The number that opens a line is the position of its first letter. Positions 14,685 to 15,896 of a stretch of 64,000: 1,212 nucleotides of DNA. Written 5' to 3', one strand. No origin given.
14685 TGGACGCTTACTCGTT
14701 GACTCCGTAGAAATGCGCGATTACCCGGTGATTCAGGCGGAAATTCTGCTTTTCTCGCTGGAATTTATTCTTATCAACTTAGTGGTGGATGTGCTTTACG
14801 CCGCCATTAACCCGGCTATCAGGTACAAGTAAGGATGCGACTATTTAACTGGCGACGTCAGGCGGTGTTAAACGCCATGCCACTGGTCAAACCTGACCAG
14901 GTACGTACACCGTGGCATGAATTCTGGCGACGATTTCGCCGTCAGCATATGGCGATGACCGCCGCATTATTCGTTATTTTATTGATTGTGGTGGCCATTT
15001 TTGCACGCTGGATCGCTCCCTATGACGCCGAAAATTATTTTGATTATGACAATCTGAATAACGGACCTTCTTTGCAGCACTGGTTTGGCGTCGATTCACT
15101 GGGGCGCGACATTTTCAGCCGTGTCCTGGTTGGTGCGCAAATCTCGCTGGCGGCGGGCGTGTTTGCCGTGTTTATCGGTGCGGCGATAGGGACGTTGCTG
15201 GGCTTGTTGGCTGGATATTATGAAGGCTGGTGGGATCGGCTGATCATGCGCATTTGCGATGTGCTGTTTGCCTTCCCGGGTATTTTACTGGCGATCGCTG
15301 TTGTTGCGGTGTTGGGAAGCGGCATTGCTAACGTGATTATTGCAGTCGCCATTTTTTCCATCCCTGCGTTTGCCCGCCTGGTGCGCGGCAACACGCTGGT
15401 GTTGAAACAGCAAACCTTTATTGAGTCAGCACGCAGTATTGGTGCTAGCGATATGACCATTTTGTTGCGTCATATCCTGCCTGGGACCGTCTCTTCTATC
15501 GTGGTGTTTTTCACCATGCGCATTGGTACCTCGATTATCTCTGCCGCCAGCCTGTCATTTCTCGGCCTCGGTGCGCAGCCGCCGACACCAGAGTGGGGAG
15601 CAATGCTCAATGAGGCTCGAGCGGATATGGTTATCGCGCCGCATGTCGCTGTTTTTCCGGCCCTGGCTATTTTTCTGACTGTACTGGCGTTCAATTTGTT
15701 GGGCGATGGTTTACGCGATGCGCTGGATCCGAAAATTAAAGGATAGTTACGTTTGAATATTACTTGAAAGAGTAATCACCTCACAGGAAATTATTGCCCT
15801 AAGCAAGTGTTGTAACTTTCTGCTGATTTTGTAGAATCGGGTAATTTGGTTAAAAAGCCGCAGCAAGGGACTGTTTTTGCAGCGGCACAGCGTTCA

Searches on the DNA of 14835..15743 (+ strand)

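Call 66: search_dna_similar(query=L005:12816-13572:+, collection=ecoli_genomes, mode=near, max_rows=8)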
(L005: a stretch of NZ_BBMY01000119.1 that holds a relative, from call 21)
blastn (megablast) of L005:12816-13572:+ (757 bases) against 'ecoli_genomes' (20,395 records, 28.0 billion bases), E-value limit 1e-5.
No match.

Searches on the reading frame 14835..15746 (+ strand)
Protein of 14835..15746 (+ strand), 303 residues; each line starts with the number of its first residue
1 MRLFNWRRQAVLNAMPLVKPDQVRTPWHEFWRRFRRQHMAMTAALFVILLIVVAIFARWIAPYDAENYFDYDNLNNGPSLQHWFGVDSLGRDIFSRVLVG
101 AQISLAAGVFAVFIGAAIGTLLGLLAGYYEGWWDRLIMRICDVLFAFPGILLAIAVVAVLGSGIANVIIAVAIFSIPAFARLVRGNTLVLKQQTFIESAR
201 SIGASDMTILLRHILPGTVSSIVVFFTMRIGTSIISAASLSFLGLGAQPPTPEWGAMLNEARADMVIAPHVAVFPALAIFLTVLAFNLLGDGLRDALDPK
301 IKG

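Call 4: search_protein_families(library=pfam, proteins=[window:14835-15746:+])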
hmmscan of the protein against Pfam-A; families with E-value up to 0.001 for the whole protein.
window:14835-15746:+ (303 aa): 2 families
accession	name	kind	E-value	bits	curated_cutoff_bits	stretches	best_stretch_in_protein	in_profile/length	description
PF00528.27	BPD_transp_1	-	3.1e-33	115.5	26.4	1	119-302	1-183/184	Binding-protein-dependent transport system inner membrane component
PF12911.12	OppC_N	-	4.7e-17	62.1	23.9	1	25-75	1-50/53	N-terminal TM domain of oligopeptide transport permease C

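Call 21: find_related_loci(query=window:14835-15743:+, collection=genome_contigs, flank=10000)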
Query window:14835-15743:+ (303 aa) in genome_contigs; peptide patterns used: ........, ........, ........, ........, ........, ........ (x = any residue, [..] = any of these).
600 stretches matched a pattern (row limit reached: there are more); 586 encode a relative of the query (tblastn E <= 1e-3); the best 80 are kept; 80 distinct loci.
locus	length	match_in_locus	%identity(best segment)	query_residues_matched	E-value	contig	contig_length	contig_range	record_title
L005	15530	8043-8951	97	1-303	0e+0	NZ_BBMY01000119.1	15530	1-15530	Escherichia albertii NBRC 107761 = DSM 17582 strain NBRC 107761, whole genome shotgun sequence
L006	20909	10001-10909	92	1-303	0e+0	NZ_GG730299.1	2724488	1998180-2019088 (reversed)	Citrobacter youngae ATCC 29220 Scfld0, whole genome shotgun sequence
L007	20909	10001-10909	92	1-303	0e+0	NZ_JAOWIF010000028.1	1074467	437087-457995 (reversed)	Citrobacter sp. Cu233 218, whole genome shotgun sequence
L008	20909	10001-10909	92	1-303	0e+0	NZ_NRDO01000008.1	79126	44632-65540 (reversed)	Citrobacter sp. NCU1 contig_8, whole genome shotgun sequence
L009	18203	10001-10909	91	1-303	0e+0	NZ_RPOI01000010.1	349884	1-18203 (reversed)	Citrobacter youngae strain CCUG 30791 citrobacter_youngae_CCUG30791T_0000010, whole genome shotgun sequence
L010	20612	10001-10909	91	1-303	0e+0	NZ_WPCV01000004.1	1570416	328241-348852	Citrobacter sp. On2M On2M_4, whole genome shotgun sequence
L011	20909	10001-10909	91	1-303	0e+0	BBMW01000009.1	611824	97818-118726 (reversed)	Citrobacter werkmanii NBRC 105721 DNA, contig: CIWKM09, whole genome shotgun sequence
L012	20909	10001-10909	91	1-303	0e+0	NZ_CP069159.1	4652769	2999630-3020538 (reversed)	Citrobacter sp. R56 chromosome, complete genome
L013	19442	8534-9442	89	1-303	2e-180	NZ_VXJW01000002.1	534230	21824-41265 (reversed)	Salmonella enterica subsp. arizonae strain CCUG 6322T contig_0000002, whole genome shotgun sequence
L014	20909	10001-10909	89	1-303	1e-179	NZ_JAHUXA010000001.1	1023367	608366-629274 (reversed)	Enterobacter sp. ENT03 NODE_1_length_1023367_cov_52.824731, whole genome shotgun sequence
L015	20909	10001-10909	88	1-303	5e-179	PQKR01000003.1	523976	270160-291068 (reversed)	Escherichia sp. ESNIH1 NODE_3, whole genome shotgun sequence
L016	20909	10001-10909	88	1-303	7e-179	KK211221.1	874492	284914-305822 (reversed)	Enterobacter pulveris DSM 19144 genomic scaffold Q370DRAFT_scaffold00001.1, whole genome shotgun sequence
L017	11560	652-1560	88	1-303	1e-178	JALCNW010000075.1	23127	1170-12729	MAG: Enterobacter sp. isolate UW_MP_ENTER5_1 Ga0455787_00674, whole genome shotgun sequence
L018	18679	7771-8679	88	1-303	9e-179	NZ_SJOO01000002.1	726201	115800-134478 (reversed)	Enterobacter wuhouensis strain WCHEW120002 2, whole genome shotgun sequence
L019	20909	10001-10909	88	1-303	3e-178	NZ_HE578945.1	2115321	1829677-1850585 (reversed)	Phytobacter massiliensis JC163 strain type strain: JC163, whole genome shotgun sequence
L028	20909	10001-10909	87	1-303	5e-176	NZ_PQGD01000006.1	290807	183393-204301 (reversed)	Superficieibacter electus strain BP-1 NODE_6_length_290807_cov_33.1693, whole genome shotgun sequence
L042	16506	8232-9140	86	1-303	8e-173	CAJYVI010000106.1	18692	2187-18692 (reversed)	MAG: uncultured Pseudocitrobacter sp. isolate SP260_1_metabat2_genome_mining.39 genome assembly, contig: k127_121179, wh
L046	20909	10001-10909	84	1-303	2e-171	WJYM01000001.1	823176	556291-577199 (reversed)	Enterobacteriaceae bacterium RIT691 1, whole genome shotgun sequence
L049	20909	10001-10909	84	1-303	2e-170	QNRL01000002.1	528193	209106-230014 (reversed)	Pseudocitrobacter faecalis strain DSM 27453 Ga0244571_102, whole genome shotgun sequence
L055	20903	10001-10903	83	2-302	3e-167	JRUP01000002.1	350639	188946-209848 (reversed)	Enterobacter cancerogenus strain M004 Contig2, whole genome shotgun sequence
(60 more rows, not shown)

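Call 52: search_protein_families(library=ncbifam, proteins=[L005:12802-13515:-], max_evalue=0.001)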
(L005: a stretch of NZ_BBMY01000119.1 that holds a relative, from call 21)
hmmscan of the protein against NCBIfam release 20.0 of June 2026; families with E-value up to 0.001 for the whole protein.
L005:12802-13515:- (237 aa): 3 families
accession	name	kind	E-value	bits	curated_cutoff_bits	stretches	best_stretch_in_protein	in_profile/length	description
NF007244.0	PRK09687.1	equivalog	2.2e-34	119.1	275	1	1-218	1-214/285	putative lyase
NF045915.1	PhycobilmeDegNblB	equivalog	3e-06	26.9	300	1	32-218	41-212/214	phycobilisome degradation protein NblB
NF010374.0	PRK13800.1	equivalog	0.00019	19.8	1196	1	79-218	762-891/898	fumarate reductase/succinate dehydrogenase flavoprotein subunit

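Call 54: search_protein_families(library=pfam, proteins=[L008:12820-14145:+, L012:13334-14215:+, L015:11095-13872:+, L019:12880-14217:+, L028:12749-13834:-, L042:9563-10798:+, L046:12168-14231:+, L049:11286-12566:+, L055:11050-12771:-, L012:10948-11457:-])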
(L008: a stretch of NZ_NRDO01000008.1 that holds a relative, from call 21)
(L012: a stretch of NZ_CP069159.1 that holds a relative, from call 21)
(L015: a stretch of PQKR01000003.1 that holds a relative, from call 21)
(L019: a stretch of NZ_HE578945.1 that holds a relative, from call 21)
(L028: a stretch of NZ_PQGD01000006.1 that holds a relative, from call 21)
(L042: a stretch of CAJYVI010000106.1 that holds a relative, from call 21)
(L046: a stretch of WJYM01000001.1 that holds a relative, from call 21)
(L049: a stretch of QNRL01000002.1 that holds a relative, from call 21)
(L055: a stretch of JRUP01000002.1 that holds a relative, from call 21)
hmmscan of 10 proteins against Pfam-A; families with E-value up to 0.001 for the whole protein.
L008:12820-14145:+ (441 aa): 2 families
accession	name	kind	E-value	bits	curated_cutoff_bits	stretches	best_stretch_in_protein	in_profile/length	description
PF13540.12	RCC1_2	-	8.6e-29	99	22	0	299-327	1-29/30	Regulator of chromosome condensation (RCC1) repeat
PF25390.1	WD40_RLD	-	1.9e-28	100.2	150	4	178-364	34-271/363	RCC1-like domain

L012:13334-14215:+ (293 aa): 1 family
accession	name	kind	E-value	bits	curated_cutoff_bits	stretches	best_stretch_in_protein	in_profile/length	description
PF05593.20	RHS_repeat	-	7.9e-05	23.4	22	0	204-233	1-31/38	RHS Repeat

L015:11095-13872:+ (925 aa): 10 families
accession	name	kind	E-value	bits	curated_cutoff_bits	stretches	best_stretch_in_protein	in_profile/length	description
PF00158.32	Sigma54_activat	-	1.5e-42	145.5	20.2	1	110-275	1-155/168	Sigma-54 interaction domain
PF00874.25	PRD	-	3.8e-10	40.4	23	1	830-911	1-86/90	PRD domain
PF14532.12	Sigma54_activ_2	-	1.7e-09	38.5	25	1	133-266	20-112/138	Sigma-54 interaction domain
PF07728.20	AAA_5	-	7e-07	29.8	22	1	136-266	1-125/139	AAA domain (dynein-related subfamily)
PF25601.1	AAA_lid_14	-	3.8e-06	27.1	27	1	295-371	8-78/87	AAA+ ATPase lid domain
PF03610.21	EIIA-man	-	4e-06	27.4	21.4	1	568-634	3-70/116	PTS system fructose IIA component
PF13401.12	AAA_22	-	1.2e-05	26.1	27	1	136-264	7-125/130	AAA domain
PF00004.35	AAA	-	2.3e-05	25.3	21.2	1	137-277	1-123/131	ATPase family associated with various cellular activities (AAA)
PF21248.3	SoFic-like_C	-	0.00018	22.1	27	1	34-73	35-75/76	Protein adenylyltransferase SoFic-like, C-terminal domain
PF01078.27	Mg_chelatase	-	0.00036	20.4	20.3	0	133-242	21-136/207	Magnesium chelatase, subunit ChlI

L019:12880-14217:+ (445 aa): 2 families
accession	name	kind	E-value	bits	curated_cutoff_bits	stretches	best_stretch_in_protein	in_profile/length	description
PF07690.21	MFS_1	-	1.5e-55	189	33.4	2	26-315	1-264/347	Major Facilitator Superfamily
PF00083.30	Sugar_tr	-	0.00087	18.7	22.3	0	48-436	42-434/452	Sugar (and other) transporter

L028:12749-13834:- (361 aa): 0 families

L042:9563-10798:+ (411 aa): 0 families

L046:12168-14231:+ (687 aa): 3 families
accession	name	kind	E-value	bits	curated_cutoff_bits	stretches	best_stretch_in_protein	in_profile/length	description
PF01055.32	Glyco_hydro_31_2nd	-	1.6e-78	264.7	23.5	1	240-577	1-325/328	Glycosyl hydrolases family 31 TIM-barrel domain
PF21365.3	Glyco_hydro_31_3rd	-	1.2e-27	96.6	24.4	1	588-673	1-85/87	Glycosyl hydrolase family 31 C-terminal domain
PF13802.12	Gal_mutarotas_2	-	7.1e-07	30.1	27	1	25-195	7-179/184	Glycosyl hydrolase 31 N-terminal galactose mutarotase-like domain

L049:11286-12566:+ (426 aa): 0 families

L055:11050-12771:- (573 aa): 3 families
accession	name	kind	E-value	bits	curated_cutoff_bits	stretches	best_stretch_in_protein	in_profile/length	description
PF00015.26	MCPsignal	-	4.5e-60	202.9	34.6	1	346-502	2-172/172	Methyl-accepting chemotaxis protein (MCP) signalling domain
PF02203.21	TarH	-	1.6e-33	116.5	25.2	1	19-190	1-168/177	Tar ligand binding domain homologue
PF00672.30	HAMP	-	2e-12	47.7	25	1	231-281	1-51/53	HAMP domain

L012:10948-11457:- (169 aa): 4 families
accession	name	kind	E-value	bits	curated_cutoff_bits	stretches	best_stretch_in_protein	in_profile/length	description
PF00583.31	Acetyltransf_1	-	1.9e-13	51.1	20.7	1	35-144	9-115/116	Acetyltransferase (GNAT) family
PF13508.13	Acetyltransf_7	-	4.5e-08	33.8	27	1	59-144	4-81/84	Acetyltransferase (GNAT) domain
PF08445.16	FR47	-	0.00023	21.5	22.1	1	88-152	21-84/86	FR47-like protein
PF13673.13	Acetyltransf_10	-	0.00044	20.7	23.6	1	36-150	9-112/128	Acetyltransferase (GNAT) domain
